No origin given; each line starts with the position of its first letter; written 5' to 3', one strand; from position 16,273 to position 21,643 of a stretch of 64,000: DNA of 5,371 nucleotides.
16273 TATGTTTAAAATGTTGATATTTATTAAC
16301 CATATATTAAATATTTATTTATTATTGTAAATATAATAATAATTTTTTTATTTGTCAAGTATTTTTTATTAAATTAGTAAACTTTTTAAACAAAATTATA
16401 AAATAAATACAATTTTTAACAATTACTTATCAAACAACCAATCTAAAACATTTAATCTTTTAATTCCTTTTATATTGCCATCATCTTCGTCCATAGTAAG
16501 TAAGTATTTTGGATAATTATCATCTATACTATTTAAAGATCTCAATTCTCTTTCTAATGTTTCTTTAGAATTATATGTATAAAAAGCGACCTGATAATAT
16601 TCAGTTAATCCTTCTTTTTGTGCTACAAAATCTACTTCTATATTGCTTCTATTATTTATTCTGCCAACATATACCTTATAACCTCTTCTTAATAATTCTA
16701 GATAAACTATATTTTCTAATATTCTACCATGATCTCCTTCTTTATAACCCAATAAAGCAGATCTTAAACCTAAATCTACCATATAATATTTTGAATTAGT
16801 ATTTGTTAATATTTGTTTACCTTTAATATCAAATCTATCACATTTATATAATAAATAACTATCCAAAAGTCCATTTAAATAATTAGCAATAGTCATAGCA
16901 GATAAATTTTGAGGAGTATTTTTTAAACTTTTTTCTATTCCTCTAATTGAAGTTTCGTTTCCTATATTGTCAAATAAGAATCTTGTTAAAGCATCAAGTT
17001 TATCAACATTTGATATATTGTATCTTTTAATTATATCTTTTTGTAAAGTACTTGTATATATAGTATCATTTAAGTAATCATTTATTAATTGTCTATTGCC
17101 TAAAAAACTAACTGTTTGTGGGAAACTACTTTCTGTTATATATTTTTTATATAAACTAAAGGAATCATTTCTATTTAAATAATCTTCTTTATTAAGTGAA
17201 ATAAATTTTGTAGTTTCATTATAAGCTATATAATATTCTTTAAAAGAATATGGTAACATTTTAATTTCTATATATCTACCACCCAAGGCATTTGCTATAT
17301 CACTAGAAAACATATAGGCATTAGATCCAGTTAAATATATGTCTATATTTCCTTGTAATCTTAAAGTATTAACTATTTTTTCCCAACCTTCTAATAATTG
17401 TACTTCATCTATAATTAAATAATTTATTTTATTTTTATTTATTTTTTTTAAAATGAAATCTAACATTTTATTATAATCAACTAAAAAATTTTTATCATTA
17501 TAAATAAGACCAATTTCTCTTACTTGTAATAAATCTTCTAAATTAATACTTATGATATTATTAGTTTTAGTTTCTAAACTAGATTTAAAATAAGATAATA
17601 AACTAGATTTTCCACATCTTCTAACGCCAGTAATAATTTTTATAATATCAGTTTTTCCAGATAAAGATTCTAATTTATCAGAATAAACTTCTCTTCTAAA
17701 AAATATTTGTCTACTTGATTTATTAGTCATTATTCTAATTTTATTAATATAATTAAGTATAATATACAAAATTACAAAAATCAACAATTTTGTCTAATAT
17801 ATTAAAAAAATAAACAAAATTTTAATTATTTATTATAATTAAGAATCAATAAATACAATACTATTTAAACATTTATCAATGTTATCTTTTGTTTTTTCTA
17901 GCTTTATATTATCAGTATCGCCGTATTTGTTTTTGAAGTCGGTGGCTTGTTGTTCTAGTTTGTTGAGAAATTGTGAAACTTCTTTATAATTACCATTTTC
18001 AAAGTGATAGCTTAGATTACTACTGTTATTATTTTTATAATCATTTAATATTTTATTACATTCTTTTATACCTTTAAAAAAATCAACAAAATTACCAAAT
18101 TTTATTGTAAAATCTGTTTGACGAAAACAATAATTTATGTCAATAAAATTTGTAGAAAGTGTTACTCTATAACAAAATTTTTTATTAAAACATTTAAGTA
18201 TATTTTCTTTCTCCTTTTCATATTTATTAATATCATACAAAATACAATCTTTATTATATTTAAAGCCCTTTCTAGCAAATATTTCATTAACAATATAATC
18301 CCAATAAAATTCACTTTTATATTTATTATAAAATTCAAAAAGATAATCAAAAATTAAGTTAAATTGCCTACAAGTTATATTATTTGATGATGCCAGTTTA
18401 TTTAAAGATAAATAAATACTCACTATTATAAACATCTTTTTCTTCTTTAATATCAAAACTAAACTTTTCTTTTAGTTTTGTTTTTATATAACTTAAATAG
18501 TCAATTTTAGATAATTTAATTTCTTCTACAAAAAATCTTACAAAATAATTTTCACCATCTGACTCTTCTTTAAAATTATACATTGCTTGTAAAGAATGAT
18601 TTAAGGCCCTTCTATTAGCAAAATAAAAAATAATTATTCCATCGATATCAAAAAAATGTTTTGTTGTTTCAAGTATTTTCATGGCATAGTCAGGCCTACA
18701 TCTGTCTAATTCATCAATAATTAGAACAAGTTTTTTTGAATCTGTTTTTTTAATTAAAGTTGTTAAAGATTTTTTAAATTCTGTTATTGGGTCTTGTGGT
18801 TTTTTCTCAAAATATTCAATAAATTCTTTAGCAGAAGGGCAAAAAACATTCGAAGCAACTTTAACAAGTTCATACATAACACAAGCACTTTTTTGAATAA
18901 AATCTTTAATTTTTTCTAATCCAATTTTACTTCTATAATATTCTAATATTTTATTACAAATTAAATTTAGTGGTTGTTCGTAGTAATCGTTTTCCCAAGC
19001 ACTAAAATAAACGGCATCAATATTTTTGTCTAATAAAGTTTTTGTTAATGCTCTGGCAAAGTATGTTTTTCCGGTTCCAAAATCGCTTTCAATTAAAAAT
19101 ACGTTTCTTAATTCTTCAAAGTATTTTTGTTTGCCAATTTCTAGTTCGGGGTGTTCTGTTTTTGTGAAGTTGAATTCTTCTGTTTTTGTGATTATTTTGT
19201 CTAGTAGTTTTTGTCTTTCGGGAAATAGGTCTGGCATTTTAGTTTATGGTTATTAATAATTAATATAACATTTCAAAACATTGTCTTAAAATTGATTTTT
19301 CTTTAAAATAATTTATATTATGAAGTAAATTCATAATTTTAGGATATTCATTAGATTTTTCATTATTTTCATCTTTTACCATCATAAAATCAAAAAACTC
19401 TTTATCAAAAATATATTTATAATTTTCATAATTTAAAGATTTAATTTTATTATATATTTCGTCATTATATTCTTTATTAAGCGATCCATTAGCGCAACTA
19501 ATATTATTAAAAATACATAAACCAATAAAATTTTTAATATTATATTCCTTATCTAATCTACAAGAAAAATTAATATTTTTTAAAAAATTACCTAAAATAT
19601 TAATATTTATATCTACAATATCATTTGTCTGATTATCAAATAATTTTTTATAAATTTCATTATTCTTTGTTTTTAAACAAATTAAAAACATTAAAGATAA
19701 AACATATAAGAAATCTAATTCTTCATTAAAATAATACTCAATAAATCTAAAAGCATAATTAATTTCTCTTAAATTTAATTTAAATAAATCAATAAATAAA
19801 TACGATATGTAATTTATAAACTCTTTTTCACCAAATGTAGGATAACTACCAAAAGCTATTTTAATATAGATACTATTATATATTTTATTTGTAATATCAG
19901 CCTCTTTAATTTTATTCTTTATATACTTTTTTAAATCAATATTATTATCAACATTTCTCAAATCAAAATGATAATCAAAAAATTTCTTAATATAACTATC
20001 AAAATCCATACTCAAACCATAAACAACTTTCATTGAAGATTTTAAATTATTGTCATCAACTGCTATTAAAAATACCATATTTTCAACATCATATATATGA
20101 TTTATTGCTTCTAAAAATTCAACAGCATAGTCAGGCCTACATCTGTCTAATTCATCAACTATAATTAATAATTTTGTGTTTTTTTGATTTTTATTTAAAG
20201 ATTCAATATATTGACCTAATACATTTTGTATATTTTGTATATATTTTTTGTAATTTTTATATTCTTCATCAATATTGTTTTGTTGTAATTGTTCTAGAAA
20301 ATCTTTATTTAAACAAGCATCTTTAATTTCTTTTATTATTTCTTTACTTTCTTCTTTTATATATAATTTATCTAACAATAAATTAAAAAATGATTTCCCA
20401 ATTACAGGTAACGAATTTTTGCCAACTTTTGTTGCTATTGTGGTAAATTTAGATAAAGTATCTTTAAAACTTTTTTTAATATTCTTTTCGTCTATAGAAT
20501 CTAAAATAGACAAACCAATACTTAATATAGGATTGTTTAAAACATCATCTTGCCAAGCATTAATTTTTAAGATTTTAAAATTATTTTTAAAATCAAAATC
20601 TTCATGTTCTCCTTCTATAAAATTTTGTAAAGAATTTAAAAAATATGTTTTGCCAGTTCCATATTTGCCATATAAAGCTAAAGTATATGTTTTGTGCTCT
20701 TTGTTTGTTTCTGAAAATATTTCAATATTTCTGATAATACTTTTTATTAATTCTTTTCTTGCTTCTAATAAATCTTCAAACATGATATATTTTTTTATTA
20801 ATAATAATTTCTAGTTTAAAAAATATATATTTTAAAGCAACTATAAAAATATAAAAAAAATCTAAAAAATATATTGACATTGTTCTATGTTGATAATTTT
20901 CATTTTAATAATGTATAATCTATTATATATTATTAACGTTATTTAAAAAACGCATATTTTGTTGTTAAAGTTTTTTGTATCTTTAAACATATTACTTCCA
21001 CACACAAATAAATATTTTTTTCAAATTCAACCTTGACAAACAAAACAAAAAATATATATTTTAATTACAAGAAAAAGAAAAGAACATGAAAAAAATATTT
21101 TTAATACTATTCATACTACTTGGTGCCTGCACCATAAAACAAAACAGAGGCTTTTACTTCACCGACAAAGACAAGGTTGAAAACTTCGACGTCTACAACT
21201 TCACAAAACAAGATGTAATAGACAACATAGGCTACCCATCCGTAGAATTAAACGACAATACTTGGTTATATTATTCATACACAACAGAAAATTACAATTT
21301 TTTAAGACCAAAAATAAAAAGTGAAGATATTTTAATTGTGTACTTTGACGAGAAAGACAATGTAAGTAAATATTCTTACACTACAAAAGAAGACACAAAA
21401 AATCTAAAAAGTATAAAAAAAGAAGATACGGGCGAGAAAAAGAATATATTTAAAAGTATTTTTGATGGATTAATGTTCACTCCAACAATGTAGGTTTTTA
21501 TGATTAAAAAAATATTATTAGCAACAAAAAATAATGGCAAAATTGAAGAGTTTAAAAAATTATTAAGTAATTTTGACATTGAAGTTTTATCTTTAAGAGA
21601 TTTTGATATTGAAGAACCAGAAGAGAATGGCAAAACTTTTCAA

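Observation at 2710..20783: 18-kb single-strand defence-type island in an otherwise reduced, housekeeping-dense endosymbiont-like genome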

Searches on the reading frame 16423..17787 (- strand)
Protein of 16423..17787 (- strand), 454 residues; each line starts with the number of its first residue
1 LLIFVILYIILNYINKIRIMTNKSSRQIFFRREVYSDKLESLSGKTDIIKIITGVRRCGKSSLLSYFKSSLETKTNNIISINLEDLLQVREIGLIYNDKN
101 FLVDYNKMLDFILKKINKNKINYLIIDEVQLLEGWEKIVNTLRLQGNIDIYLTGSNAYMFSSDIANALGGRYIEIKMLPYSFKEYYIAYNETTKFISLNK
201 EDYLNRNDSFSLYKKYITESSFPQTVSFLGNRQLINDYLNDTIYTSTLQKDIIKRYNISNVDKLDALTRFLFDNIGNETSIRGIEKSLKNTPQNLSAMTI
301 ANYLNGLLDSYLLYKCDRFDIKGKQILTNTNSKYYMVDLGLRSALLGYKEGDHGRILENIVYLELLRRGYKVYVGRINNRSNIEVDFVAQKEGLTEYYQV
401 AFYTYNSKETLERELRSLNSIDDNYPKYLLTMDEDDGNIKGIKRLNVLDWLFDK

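Call 5: search_protein_families(library=pfam, proteins=[window:16423-17787:-], max_evalue=0.01)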
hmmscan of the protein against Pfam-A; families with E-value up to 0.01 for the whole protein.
window:16423-17787:- (454 aa): 4 families
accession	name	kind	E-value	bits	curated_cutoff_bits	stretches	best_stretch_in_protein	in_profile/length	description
PF13173.12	AAA_14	-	6.4e-29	101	27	1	49-185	4-128/129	AAA domain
PF13635.12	DUF4143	-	1.1e-18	67.9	28.1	1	249-393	1-150/160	Domain of unknown function (DUF4143)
PF13401.12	AAA_22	-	5.5e-05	23.9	27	1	51-148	9-110/130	AAA domain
PF01637.24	ATPase_2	-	0.0096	16.2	33.2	0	29-80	1-53/225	ATPase domain predominantly from Archaea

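Call 6: search_protein_families(library=padloc, proteins=[window:16423-17787:-], max_evalue=0.01)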
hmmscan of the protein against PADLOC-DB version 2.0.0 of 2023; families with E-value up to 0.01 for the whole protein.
window:16423-17787:- (454 aa): 6 families
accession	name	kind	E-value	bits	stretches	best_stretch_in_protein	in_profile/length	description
PDLC04787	PDC-S01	-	4.6e-128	425.6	1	28-453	9-408/412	-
PDLC04789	PDC-S01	-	3.8e-25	86.7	1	44-404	15-342/375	-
PDLC04791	PDC-S01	-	7.9e-23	78.8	1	30-393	2-342/395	-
PDLC04790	PDC-S01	-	7.3e-20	69.1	1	38-392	19-356/422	-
PDLC04786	PDC-S01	-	3.3e-17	60.4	1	51-393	24-377/439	-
PDLC04792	PDC-S01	-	2e-10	37.8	1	39-392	10-373/452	-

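Call 30: search_protein_families(library=ncbifam, proteins=[window:16423-17787:-], max_evalue=0.01)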
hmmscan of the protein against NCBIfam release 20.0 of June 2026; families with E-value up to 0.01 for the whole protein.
window:16423-17787:- (454 aa): 0 families

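Call 88: search_protein_families(library=phrogs, proteins=[window:16423-17787:-], max_evalue=0.01)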
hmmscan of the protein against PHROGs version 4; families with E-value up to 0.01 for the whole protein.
window:16423-17787:- (454 aa): 0 families

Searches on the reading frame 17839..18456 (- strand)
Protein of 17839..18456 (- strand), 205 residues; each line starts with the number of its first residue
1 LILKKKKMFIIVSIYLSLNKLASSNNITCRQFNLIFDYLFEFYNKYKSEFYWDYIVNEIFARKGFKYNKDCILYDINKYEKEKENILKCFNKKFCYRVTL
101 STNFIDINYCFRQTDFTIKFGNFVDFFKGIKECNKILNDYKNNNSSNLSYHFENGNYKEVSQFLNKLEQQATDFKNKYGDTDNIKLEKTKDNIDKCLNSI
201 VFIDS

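Call 5: search_protein_families(library=pfam, proteins=[window:17839-18456:-], max_evalue=0.01)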
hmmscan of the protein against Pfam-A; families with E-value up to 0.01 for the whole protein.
window:17839-18456:- (205 aa): 0 families

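Call 6: search_protein_families(library=padloc, proteins=[window:17839-18456:-], max_evalue=0.01)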
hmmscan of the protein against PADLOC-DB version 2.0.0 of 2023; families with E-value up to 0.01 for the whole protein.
window:17839-18456:- (205 aa): 2 families
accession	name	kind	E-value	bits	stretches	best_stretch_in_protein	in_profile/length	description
PDLC02491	BrxC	-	0.0028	13.9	1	63-138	129-206/794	BrxC-PglY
PDLC02333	AbiTi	-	0.0042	15.3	1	141-184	19-62/114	AbiTi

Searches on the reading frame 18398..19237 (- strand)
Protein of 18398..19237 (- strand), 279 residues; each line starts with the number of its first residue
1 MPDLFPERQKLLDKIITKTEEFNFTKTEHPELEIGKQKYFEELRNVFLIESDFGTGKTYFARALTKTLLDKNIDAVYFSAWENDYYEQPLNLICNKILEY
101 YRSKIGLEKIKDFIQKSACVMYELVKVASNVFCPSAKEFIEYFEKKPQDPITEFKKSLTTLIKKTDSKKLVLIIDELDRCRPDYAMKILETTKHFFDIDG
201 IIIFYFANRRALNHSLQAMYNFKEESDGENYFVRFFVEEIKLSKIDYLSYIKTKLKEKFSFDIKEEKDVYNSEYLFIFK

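Call 5: search_protein_families(library=pfam, proteins=[window:18398-19237:-], max_evalue=0.01)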
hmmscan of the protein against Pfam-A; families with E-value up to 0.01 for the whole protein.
window:18398-19237:- (279 aa): 8 families
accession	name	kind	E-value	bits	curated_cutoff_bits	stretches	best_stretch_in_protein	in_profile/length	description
PF07693.20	KAP_NTPase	-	3.6e-26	92.5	20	1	46-246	22-229/293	KAP family P-loop domain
PF24883.2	NPHP3_N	-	1e-06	29.5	24.8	0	135-195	90-149/164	Nephrocystin 3, N-terminal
PF13401.12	AAA_22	-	1.6e-05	25.6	27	1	47-203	8-118/130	AAA domain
PF13191.12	AAA_16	-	0.00057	20.8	32.6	1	52-184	32-148/167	AAA ATPase domain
PF00004.35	AAA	-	0.00086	20.2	21.2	0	54-183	8-72/131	ATPase family associated with various cellular activities (AAA)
PF04851.21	ResIII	-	0.0013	19.1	22.5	1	33-195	20-153/164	Type III restriction enzyme, res subunit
PF00910.28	RNA_helicase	-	0.0067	17.3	21.5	0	53-125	7-83/105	RNA helicase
PF01637.24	ATPase_2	-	0.0092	16.2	33.2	1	45-181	21-123/225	ATPase domain predominantly from Archaea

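Call 6: search_protein_families(library=padloc, proteins=[window:18398-19237:-], max_evalue=0.01)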
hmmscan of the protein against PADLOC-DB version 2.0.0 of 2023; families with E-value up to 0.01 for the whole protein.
window:18398-19237:- (279 aa): 10 families
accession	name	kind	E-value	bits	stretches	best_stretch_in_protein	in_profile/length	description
PDLC04959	PDC-S20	-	1.9e-44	151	1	46-265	42-280/464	-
PDLC04956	PDC-S20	-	4.2e-30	103.5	2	160-245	172-255/450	-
PDLC04958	PDC-S20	-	2.4e-20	71.3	2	151-234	160-246/458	-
PDLC04957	PDC-S20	-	2.2e-17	61.7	1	46-267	32-280/446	-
PDLC02209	QatA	-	9.9e-11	39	1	139-199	171-233/646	-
PDLC02210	QatA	-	4.4e-09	33.4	1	121-244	157-279/593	-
PDLC02361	PifA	-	2.8e-05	20.9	1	46-220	42-234/720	PifA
PDLC04140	mad8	-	0.0018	15.9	1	46-177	29-200/314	mads_8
PDLC02494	BrxD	-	0.0046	14.2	0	152-197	222-270/440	BrxD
PDLC04191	HEC-01B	-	0.0071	14.4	0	87-146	130-188/192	-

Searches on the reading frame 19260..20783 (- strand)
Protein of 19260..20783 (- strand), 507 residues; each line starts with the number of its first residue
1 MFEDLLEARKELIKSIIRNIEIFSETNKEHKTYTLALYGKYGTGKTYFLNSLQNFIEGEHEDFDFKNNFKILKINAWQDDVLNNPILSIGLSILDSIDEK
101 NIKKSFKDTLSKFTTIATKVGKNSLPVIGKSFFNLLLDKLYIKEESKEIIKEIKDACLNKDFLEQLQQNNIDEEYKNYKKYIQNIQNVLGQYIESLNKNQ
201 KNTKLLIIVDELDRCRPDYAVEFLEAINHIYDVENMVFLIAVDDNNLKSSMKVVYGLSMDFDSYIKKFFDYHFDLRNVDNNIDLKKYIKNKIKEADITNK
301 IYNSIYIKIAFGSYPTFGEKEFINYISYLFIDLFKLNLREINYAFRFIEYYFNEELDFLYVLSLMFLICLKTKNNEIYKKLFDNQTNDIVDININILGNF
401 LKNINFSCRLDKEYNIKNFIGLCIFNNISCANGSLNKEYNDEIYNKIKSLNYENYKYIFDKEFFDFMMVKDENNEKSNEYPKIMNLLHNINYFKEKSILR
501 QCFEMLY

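Call 5: search_protein_families(library=pfam, proteins=[window:19260-20783:-], max_evalue=0.01)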
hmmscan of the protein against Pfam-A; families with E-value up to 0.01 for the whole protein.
window:19260-20783:- (507 aa): 5 families
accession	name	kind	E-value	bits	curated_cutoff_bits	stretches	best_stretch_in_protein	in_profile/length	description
PF07693.20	KAP_NTPase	-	2.4e-31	109.5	20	1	28-300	17-249/293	KAP family P-loop domain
PF13401.12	AAA_22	-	1.9e-05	25.4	27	0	159-234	47-113/130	AAA domain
PF24883.2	NPHP3_N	-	6.3e-05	23.7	24.8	0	168-233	88-152/164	Nephrocystin 3, N-terminal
PF13479.12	AAA_24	-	0.00077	19.8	27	0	33-80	3-51/195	AAA domain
PF06309.17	Torsin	-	0.0022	18.5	27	1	13-53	34-74/127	Torsin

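Call 6: search_protein_families(library=padloc, proteins=[window:19260-20783:-], max_evalue=0.01)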
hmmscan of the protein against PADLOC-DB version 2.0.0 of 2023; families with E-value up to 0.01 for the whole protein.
window:19260-20783:- (507 aa): 9 families
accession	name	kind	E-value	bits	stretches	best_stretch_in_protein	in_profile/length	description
PDLC04959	PDC-S20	-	1.5e-56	190.9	1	28-486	36-455/464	-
PDLC04956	PDC-S20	-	1.8e-38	131.1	1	37-464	38-430/450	-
PDLC04957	PDC-S20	-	8.9e-38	128.9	1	3-287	5-268/446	-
PDLC04958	PDC-S20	-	1.4e-26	91.8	1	4-296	4-277/458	-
PDLC02209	QatA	-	5.5e-12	43.1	1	27-248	28-247/646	-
PDLC02361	PifA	-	1.3e-11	41.9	1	28-379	36-344/720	PifA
PDLC02210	QatA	-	2.9e-10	37.3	1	34-255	34-255/593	-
PDLC03839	LeoA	-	0.0045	14.1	0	11-46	36-71/559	-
PDLC04236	PDC-M01A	-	0.0097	13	0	34-119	65-136/388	-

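Call 30: search_protein_families(library=ncbifam, proteins=[window:19260-20783:-], max_evalue=0.01)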
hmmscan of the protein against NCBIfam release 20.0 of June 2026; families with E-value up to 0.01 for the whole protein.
window:19260-20783:- (507 aa): 3 families
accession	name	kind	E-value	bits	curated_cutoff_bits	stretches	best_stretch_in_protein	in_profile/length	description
NF041923.1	QatA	equivalog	5.1e-13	48.6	600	1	27-249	28-247/628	Qat anti-phage system ATPase QatA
TIGR02928.1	TIGR02928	subfamily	5.6e-05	22.2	181.3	1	6-92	17-98/366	orc1/cdc6 family replication initiation protein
NF006505.0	PRK08939.1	equivalog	0.00044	19.6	228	1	13-57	137-181/306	primosomal protein DnaI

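Call 88: search_protein_families(library=phrogs, proteins=[window:19260-20783:-], max_evalue=0.01)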
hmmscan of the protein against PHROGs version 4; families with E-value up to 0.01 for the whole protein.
window:19260-20783:- (507 aa): 1 family
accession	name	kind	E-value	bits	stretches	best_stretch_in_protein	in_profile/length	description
phrog_8614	-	unknown function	2.6e-44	153.1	1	9-490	24-485/489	-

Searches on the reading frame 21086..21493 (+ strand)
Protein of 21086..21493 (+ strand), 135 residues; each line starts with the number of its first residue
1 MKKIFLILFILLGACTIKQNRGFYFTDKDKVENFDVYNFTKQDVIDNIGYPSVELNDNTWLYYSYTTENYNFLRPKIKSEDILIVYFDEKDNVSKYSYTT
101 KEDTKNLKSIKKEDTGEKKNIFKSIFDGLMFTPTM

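Call 29: search_protein_families(library=pfam, proteins=[window:21086-21493:+], max_evalue=0.01)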
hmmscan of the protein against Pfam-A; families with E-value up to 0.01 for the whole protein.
window:21086-21493:+ (135 aa): 1 family
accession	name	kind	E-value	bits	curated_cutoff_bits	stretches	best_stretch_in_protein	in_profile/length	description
PF04355.18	BamE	-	2.8e-05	24.3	23.2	1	27-95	5-69/71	Outer membrane protein assembly factor BamE domain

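Call 83: find_encoding_contigs(protein=window:21086-21493:+, flank=10000, max_places=10)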
Protein window:21086-21493:+ (135 aa): 7 contigs read that carry it; 5 places shown.
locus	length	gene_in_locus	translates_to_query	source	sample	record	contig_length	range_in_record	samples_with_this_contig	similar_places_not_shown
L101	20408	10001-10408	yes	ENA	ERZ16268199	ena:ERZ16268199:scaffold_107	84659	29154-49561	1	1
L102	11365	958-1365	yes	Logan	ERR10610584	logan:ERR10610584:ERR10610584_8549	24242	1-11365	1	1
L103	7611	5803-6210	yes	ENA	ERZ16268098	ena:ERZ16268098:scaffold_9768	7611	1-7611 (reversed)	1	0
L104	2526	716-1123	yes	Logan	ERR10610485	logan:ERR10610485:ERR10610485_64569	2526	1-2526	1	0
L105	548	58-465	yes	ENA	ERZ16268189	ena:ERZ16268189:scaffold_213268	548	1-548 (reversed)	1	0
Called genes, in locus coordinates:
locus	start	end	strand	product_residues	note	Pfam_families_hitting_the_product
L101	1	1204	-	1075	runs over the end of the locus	PF00270:DEAD (faint), PF00176:SNF2-rel_dom, PF04851:ResIII, PF00271:Helicase_C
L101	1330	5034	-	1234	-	-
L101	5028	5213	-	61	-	-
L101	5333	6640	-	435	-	PF13173:AAA_14, PF13635:DUF4143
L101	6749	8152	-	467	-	PF07693:KAP_NTPase, PF24883:NPHP3_N (faint)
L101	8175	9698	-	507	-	PF07693:KAP_NTPase, PF13401:AAA_22 (faint)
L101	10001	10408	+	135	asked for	-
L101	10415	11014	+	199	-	PF01725:Ham1p_like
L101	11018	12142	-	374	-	PF13657:Couple_hipA, PF07804:HipA_C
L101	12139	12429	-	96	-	PF01381:HTH_3 (weak)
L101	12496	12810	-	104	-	PF12797:Fer4_2 (faint), PF14697:Fer4_21 (faint), PF12838:Fer4_7 (faint), PF13237:Fer4_10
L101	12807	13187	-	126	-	PF12801:Fer4_5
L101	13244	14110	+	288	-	PF01545:Cation_efflux, PF16916:ZT_dimer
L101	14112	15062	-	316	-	PF14398:ATPgrasp_YheCD (weak), PF14397:ATPgrasp_ST, PF02655:ATP-grasp_3 (faint), PF02955:GSH-S_ATP (faint), PF08443:RimK (weak)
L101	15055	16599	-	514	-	PF14400:Transglut_i_TM, PF14402:7TM_transglut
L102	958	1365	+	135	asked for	-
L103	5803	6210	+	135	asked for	-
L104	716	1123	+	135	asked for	-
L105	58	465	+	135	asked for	-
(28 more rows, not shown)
